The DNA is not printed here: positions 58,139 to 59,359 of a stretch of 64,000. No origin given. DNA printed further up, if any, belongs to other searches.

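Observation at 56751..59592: Signalling-type module inside the NuoE/NuoF-formate dehydrogenase operon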

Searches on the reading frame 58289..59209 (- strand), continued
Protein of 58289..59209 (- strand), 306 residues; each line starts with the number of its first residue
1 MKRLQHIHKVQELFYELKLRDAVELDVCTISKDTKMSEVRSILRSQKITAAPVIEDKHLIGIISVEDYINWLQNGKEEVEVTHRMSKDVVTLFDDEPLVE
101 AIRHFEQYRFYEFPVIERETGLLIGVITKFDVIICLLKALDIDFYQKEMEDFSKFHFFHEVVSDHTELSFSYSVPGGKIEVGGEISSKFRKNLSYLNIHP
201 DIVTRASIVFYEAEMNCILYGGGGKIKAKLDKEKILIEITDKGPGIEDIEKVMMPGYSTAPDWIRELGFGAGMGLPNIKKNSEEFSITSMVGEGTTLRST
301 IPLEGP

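Call 69: search_protein_families(library=pfam, proteins=[P0428, P0440, P0436, P0463, P0466, P0437, P0441, P0453, P0488, P0492], max_evalue=0.001)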
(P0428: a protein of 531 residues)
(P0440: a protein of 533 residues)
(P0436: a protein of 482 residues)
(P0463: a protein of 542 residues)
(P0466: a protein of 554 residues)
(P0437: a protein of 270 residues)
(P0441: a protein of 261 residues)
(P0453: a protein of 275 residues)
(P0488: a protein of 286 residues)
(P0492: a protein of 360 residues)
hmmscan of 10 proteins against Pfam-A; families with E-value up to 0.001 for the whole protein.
P0428 (531 aa): 9 families
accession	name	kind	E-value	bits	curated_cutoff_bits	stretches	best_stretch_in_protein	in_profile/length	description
PF04060.18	FeS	-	1.1e-12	47.9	23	1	490-522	1-33/33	Putative Fe-S cluster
PF13581.12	HATPase_c_2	-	2.1e-10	41.1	27.4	1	24-143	6-125/127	Histidine kinase-like ATPase domain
PF02518.31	HATPase_c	-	2.5e-10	41.2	26.4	1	60-147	16-109/111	Histidine kinase-, DNA gyrase B-, and HSP90-like ATPase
PF12838.12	Fer4_7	-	7.6e-08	33.1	27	1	154-181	25-52/52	4Fe-4S dicluster domain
PF13187.11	Fer4_9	-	2.9e-07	30.8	27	1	166-209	1-50/52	4Fe-4S dicluster domain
PF13237.11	Fer4_10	-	8.2e-07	29.3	25.5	1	161-206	3-52/53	4Fe-4S dicluster domain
PF00037.32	Fer4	-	1.4e-06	28.3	21.1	1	162-183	3-24/24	4Fe-4S binding domain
PF13746.11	Fer4_18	-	4e-05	24.2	27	1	163-208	57-97/114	4Fe-4S dicluster domain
PF02906.19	Fe_hyd_lg_C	-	0.0002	21.5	22.1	0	279-321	65-107/245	Iron only hydrogenase large subunit, C-terminal domain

P0440 (533 aa): 10 families
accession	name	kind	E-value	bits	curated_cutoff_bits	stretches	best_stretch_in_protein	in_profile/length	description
PF02906.19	Fe_hyd_lg_C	-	1.4e-17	64.6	22.1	1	226-436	7-244/245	Iron only hydrogenase large subunit, C-terminal domain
PF04060.18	FeS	-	4.2e-12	46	23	1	499-531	1-33/33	Putative Fe-S cluster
PF13581.12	HATPase_c_2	-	3.2e-10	40.5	27.4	1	22-140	8-126/127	Histidine kinase-like ATPase domain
PF02518.31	HATPase_c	-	1.6e-08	35.4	26.4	1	55-143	15-109/111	Histidine kinase-, DNA gyrase B-, and HSP90-like ATPase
PF00037.32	Fer4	-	4.3e-08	33.1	21.1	1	160-179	5-24/24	4Fe-4S binding domain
PF13187.11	Fer4_9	-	1.1e-06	29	27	1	162-206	1-51/52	4Fe-4S dicluster domain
PF12838.12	Fer4_7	-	2e-06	28.6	27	1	162-206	1-52/52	4Fe-4S dicluster domain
PF12837.12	Fer4_6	-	2.7e-05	24.4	25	0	186-207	3-24/24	4Fe-4S binding domain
PF13237.11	Fer4_10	-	6.7e-05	23.2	25.5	1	159-202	5-52/53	4Fe-4S dicluster domain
PF13484.11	Fer4_16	-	7.7e-05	23.8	30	0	162-181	1-20/66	4Fe-4S double cluster binding domain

P0436 (482 aa): 13 families
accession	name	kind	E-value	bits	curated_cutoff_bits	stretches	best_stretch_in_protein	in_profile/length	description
PF13581.12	HATPase_c_2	-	3.3e-14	53.4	27.4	1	15-133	7-125/127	Histidine kinase-like ATPase domain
PF04060.18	FeS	-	5.3e-11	42.5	23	1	442-472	2-32/33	Putative Fe-S cluster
PF12838.12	Fer4_7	-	8.2e-11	42.6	27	2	186-211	2-27/52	4Fe-4S dicluster domain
PF02518.31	HATPase_c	-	2.6e-10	41.2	26.4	1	45-137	11-109/111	Histidine kinase-, DNA gyrase B-, and HSP90-like ATPase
PF00037.32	Fer4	-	6e-10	39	21.1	2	183-201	5-23/24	4Fe-4S binding domain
PF13484.11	Fer4_16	-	4.1e-08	34.3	30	1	186-204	2-20/66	4Fe-4S double cluster binding domain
PF02906.19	Fe_hyd_lg_C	-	5.1e-08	33.3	22.1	0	256-297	65-106/245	Iron only hydrogenase large subunit, C-terminal domain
PF12837.12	Fer4_6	-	5.2e-08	32.9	25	2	183-201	6-24/24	4Fe-4S binding domain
PF14697.11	Fer4_21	-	9.8e-08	32.5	35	1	153-201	4-57/59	4Fe-4S dicluster domain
PF13187.11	Fer4_9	-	3.2e-07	30.7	27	1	156-201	1-52/52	4Fe-4S dicluster domain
PF13237.11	Fer4_10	-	7.1e-06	26.3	25.5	2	154-197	6-53/53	4Fe-4S dicluster domain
PF13746.11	Fer4_18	-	1e-05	26.1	27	1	153-197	57-96/114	4Fe-4S dicluster domain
PF25160.1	LdpA_Fe-S-bd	-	0.00012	22.2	27.6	1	159-203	4-45/49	LdpA Fe-S cluster-binding domain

P0463 (542 aa): 11 families
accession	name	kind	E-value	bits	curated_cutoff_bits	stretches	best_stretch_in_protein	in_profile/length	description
PF13581.12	HATPase_c_2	-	1.1e-11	45.3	27.4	1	10-130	6-126/127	Histidine kinase-like ATPase domain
PF04060.18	FeS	-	1.6e-11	44.2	23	1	491-521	1-31/33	Putative Fe-S cluster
PF02518.31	HATPase_c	-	9.4e-10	39.4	26.4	1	39-132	9-108/111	Histidine kinase-, DNA gyrase B-, and HSP90-like ATPase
PF02906.19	Fe_hyd_lg_C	-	1.9e-09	38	22.1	1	226-312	10-105/245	Iron only hydrogenase large subunit, C-terminal domain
PF12838.12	Fer4_7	-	5.5e-09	36.8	27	1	152-203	1-52/52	4Fe-4S dicluster domain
PF13187.11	Fer4_9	-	1.1e-07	32.2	27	1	152-203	1-51/52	4Fe-4S dicluster domain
PF13237.11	Fer4_10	-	1.1e-07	32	25.5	1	150-199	6-52/53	4Fe-4S dicluster domain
PF14697.11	Fer4_21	-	9.6e-07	29.3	35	1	136-168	24-57/59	4Fe-4S dicluster domain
PF00037.32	Fer4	-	2.3e-06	27.6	21.1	1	150-168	5-23/24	4Fe-4S binding domain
PF12837.12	Fer4_6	-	8e-06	26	25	1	183-204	3-24/24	4Fe-4S binding domain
PF13484.11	Fer4_16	-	1.8e-05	25.9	30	0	152-178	1-27/66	4Fe-4S double cluster binding domain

P0466 (554 aa): 10 families
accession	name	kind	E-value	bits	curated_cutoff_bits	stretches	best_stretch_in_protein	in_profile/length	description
PF13581.12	HATPase_c_2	-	6.6e-13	49.2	27.4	1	18-139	5-126/127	Histidine kinase-like ATPase domain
PF04060.18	FeS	-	4.5e-12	45.9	23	1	502-533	1-32/33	Putative Fe-S cluster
PF02518.31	HATPase_c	-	3.8e-11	43.9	26.4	1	47-142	8-109/111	Histidine kinase-, DNA gyrase B-, and HSP90-like ATPase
PF02906.19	Fe_hyd_lg_C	-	1.1e-08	35.5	22.1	1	243-321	27-108/245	Iron only hydrogenase large subunit, C-terminal domain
PF13237.11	Fer4_10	-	7e-06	26.3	25.5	1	164-206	6-52/53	4Fe-4S dicluster domain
PF12838.12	Fer4_7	-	6e-05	23.9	27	1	166-209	1-51/52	4Fe-4S dicluster domain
PF13187.11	Fer4_9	-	0.00018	21.9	27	1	167-209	2-50/52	4Fe-4S dicluster domain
PF14697.11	Fer4_21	-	0.00027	21.5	35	0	165-208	6-53/59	4Fe-4S dicluster domain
PF13746.11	Fer4_18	-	0.00044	20.8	27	0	148-208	42-97/114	4Fe-4S dicluster domain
PF12837.12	Fer4_6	-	0.00046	20.5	25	1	189-210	2-23/24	4Fe-4S binding domain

P0437 (270 aa): 2 families
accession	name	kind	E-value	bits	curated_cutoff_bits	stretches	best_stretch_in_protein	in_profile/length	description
PF13581.12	HATPase_c_2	-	5e-14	52.8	27.4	1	148-264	10-126/127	Histidine kinase-like ATPase domain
PF02518.31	HATPase_c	-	6e-09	36.8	26.4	1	175-265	11-107/111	Histidine kinase-, DNA gyrase B-, and HSP90-like ATPase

P0441 (261 aa): 2 families
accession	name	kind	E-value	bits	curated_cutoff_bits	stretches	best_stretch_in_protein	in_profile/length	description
PF02518.31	HATPase_c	-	1.6e-10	41.9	26.4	1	165-256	12-109/111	Histidine kinase-, DNA gyrase B-, and HSP90-like ATPase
PF13581.12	HATPase_c_2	-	3.7e-09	37.1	27.4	1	136-251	9-124/127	Histidine kinase-like ATPase domain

P0453 (275 aa): 2 families
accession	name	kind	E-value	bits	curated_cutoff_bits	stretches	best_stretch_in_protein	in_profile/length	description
PF13581.12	HATPase_c_2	-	1.9e-07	31.6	27.4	1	149-264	11-126/127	Histidine kinase-like ATPase domain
PF02518.31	HATPase_c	-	2.8e-07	31.4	26.4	1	176-268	12-108/111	Histidine kinase-, DNA gyrase B-, and HSP90-like ATPase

P0488 (286 aa): 2 families
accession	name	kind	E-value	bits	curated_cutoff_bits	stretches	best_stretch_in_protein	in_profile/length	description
PF13581.12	HATPase_c_2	-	2.6e-12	47.3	27.4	1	162-279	10-127/127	Histidine kinase-like ATPase domain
PF02518.31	HATPase_c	-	1.1e-10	42.4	26.4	1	198-282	20-110/111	Histidine kinase-, DNA gyrase B-, and HSP90-like ATPase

P0492 (360 aa): 3 families
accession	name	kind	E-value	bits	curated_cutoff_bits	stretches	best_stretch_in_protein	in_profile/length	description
PF13581.12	HATPase_c_2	-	1.3e-09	38.6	27.4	1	15-132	7-124/127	Histidine kinase-like ATPase domain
PF02518.31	HATPase_c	-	2.3e-09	38.1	26.4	1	39-137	5-109/111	Histidine kinase-, DNA gyrase B-, and HSP90-like ATPase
PF02906.19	Fe_hyd_lg_C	-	4.4e-05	23.7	22.1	1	275-312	67-104/245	Iron only hydrogenase large subunit, C-terminal domain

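Call 70: find_encoding_contigs(protein=P0440, flank=8000, max_places=4)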
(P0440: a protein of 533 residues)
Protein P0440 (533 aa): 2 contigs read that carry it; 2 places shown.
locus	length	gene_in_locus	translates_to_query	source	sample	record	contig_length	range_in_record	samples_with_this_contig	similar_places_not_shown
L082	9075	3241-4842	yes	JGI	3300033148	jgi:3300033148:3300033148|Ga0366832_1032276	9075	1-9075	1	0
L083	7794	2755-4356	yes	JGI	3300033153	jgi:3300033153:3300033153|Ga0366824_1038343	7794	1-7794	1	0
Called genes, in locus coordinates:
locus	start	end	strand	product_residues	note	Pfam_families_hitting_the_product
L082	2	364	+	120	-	?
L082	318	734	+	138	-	PF02518:HATPase_c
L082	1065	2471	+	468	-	PF00072:Response_reg, PF00158:Sigma54_activat, PF14532:Sigma54_activ_2, PF07724:AAA_2 (weak), PF07728:AAA_5, PF25601:AAA_lid_14, PF02954:HTH_8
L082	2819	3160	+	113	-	-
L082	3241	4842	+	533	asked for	PF13581:HATPase_c_2, PF02518:HATPase_c, PF12838:Fer4_7 (faint), PF00037:Fer4 (weak), PF13187:Fer4_9 (weak), PF02906:Fe_hyd_lg_C, PF04060:FeS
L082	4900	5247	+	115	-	-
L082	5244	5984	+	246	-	PF02811:PHP, PF13263:PHP_C (weak)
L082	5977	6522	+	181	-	PF02518:HATPase_c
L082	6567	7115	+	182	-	PF01257:2Fe-2S_thioredx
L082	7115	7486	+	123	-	PF01257:2Fe-2S_thioredx (weak)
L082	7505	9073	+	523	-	?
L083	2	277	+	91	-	?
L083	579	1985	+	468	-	PF00072:Response_reg, PF00158:Sigma54_activat, PF14532:Sigma54_activ_2, PF07724:AAA_2 (weak), PF07728:AAA_5, PF25601:AAA_lid_14, PF02954:HTH_8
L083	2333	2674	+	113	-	-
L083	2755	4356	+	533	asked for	PF13581:HATPase_c_2, PF02518:HATPase_c, PF12838:Fer4_7 (faint), PF00037:Fer4 (weak), PF13187:Fer4_9 (weak), PF02906:Fe_hyd_lg_C, PF04060:FeS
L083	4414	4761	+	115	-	-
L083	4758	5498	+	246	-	PF02811:PHP, PF13263:PHP_C (weak)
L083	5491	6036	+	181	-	PF02518:HATPase_c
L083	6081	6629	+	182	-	PF01257:2Fe-2S_thioredx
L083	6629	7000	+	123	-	PF01257:2Fe-2S_thioredx (weak)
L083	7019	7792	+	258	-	?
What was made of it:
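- The sensor slot is filled by classic input domains, either a CBS pair or a HydS domain (calls 69, 70).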

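Call 77: find_encoding_contigs(protein=P0428, flank=8000, max_places=3)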
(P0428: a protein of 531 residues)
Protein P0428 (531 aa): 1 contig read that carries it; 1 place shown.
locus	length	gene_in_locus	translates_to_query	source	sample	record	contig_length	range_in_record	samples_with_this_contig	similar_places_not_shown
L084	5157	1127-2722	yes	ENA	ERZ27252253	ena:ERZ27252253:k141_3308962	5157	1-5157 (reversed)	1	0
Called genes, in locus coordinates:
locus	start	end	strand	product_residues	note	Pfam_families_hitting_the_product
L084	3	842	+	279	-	?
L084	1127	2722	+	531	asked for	PF13581:HATPase_c_2, PF02518:HATPase_c, PF12838:Fer4_7 (faint), PF00037:Fer4 (weak), PF13187:Fer4_9 (weak), PF13237:Fer4_10 (weak), PF04060:FeS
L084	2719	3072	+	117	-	-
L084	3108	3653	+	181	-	PF02518:HATPase_c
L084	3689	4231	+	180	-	PF01257:2Fe-2S_thioredx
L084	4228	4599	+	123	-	PF01257:2Fe-2S_thioredx (weak), PF07845:DUF1636 (faint)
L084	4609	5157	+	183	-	?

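Call 78: find_encoding_contigs(protein=P0437, flank=8000, max_places=3)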
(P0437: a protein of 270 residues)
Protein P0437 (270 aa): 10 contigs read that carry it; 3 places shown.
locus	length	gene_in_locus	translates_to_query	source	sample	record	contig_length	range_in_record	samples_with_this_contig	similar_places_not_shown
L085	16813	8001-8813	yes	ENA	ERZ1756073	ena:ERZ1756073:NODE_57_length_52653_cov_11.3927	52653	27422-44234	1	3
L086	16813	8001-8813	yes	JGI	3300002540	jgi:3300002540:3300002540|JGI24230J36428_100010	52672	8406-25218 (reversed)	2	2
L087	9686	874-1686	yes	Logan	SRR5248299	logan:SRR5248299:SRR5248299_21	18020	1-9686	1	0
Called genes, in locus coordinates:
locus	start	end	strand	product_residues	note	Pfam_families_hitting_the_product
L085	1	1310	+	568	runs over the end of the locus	PF20446:ABC_N, PF09818:ABC_ATPase, PF21117:MRB1590_C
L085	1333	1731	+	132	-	PF01894:YjbQ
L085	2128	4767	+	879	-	PF00133:tRNA-synt_1, PF09334:tRNA-synt_1g, PF13603:tRNA-synt_1_2, PF09334:tRNA-synt_1g, PF08264:Anticodon_1, PF10458:Val_tRNA-synt_C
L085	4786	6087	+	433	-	PF08245:Mur_ligase_M, PF02875:Mur_ligase_C, PF27239:FOL3_C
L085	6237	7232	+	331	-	PF02424:ApbE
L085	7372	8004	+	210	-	PF06971:Put_DNA-bind_N, PF01408:GFO_IDH_MocA (weak), PF02629:CoA_binding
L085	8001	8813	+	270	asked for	PF13581:HATPase_c_2, PF02518:HATPase_c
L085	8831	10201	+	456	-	PF13746:Fer4_18 (weak), PF12838:Fer4_7, PF13187:Fer4_9, PF13237:Fer4_10, PF00037:Fer4 (weak), PF12837:Fer4_6 (weak), PF02906:Fe_hyd_lg_C, PF04060:FeS, +2 more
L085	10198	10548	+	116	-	PF07085:DRTGG, PF02603:Hpr_kinase_N (weak)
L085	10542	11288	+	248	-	PF02811:PHP (weak)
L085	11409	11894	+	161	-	PF01257:2Fe-2S_thioredx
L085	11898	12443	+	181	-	PF02518:HATPase_c, PF13589:HATPase_c_3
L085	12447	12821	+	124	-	-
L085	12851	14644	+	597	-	PF01257:2Fe-2S_thioredx, PF01512:Complex1_51K, PF10589:NADH_4Fe-4S, PF00037:Fer4, PF12837:Fer4_6, PF13237:Fer4_10, PF12838:Fer4_7, PF13187:Fer4_9, +4 more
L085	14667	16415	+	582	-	PF00111:Fer2, PF13510:Fer2_4, PF00037:Fer4 (faint), PF10588:NADH-G_4Fe-4S_3, PF22117:Fer4_Nqo3 (weak), PF12838:Fer4_7, PF02906:Fe_hyd_lg_C, PF02256:Fe_hyd_SSU, +2 more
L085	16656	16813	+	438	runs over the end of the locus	PF13375:RnfC_N, PF01512:Complex1_51K, PF10531:SLBB, PF13746:Fer4_18 (faint), PF12838:Fer4_7, PF13183:Fer4_8 (weak), PF13237:Fer4_10 (weak), PF13534:Fer4_17 (weak), +2 more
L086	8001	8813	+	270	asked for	PF13581:HATPase_c_2, PF02518:HATPase_c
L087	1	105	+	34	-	?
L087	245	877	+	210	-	PF06971:Put_DNA-bind_N, PF01408:GFO_IDH_MocA (weak), PF02629:CoA_binding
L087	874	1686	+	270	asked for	PF13581:HATPase_c_2, PF02518:HATPase_c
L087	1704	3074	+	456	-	PF13746:Fer4_18 (weak), PF12838:Fer4_7, PF13187:Fer4_9, PF13237:Fer4_10, PF00037:Fer4 (weak), PF12837:Fer4_6 (weak), PF02906:Fe_hyd_lg_C, PF04060:FeS, +2 more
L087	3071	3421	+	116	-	PF07085:DRTGG, PF02603:Hpr_kinase_N (weak)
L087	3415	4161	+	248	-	PF02811:PHP (weak)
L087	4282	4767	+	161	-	PF01257:2Fe-2S_thioredx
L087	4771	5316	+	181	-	PF02518:HATPase_c, PF13589:HATPase_c_3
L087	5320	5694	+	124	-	-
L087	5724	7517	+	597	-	PF01257:2Fe-2S_thioredx, PF01512:Complex1_51K, PF10589:NADH_4Fe-4S, PF00037:Fer4, PF12837:Fer4_6, PF13237:Fer4_10, PF12838:Fer4_7, PF13187:Fer4_9, +4 more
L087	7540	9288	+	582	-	PF00111:Fer2, PF13510:Fer2_4, PF00037:Fer4 (faint), PF10588:NADH-G_4Fe-4S_3, PF22117:Fer4_Nqo3 (weak), PF12838:Fer4_7, PF02906:Fe_hyd_lg_C, PF02256:Fe_hyd_SSU, +2 more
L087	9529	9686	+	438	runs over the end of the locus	PF13375:RnfC_N, PF01512:Complex1_51K, PF10531:SLBB, PF13746:Fer4_18 (faint), PF12838:Fer4_7, PF13183:Fer4_8 (weak), PF13237:Fer4_10 (weak), PF13534:Fer4_17 (weak), +2 more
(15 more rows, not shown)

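Call 79: find_encoding_contigs(protein=P0443, flank=8000, max_places=3)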
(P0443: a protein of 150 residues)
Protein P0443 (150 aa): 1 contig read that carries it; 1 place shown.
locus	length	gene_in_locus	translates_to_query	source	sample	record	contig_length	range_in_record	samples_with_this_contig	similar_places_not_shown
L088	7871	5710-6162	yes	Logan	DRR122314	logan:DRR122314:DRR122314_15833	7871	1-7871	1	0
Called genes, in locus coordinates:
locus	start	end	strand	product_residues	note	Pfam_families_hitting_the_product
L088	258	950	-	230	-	-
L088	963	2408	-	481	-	PF01425:Amidase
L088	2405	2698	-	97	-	PF02686:GatC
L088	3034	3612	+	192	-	PF13183:Fer4_8, PF13237:Fer4_10 (faint), PF12838:Fer4_7 (weak), PF13187:Fer4_9, PF13534:Fer4_17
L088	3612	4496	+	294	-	PF02754:CCG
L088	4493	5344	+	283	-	PF00070:Pyr_redox (faint), PF00890:FAD_binding_2, PF01266:DAO (weak), PF03486:HI0933_like (faint), PF07992:Pyr_redox_2 (weak), PF12831:FAD_oxidored, PF13450:NAD_binding_8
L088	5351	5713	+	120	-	PF07085:DRTGG (weak)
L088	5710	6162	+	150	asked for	PF13581:HATPase_c_2 (weak), PF02518:HATPase_c (weak)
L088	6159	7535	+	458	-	PF12838:Fer4_7 (weak), PF13187:Fer4_9 (weak), PF13237:Fer4_10, PF14697:Fer4_21 (weak), PF25160:LdpA_Fe-S-bd (weak), PF00037:Fer4 (weak), PF02906:Fe_hyd_lg_C, PF04060:FeS, +1 more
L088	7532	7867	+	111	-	PF07085:DRTGG (weak)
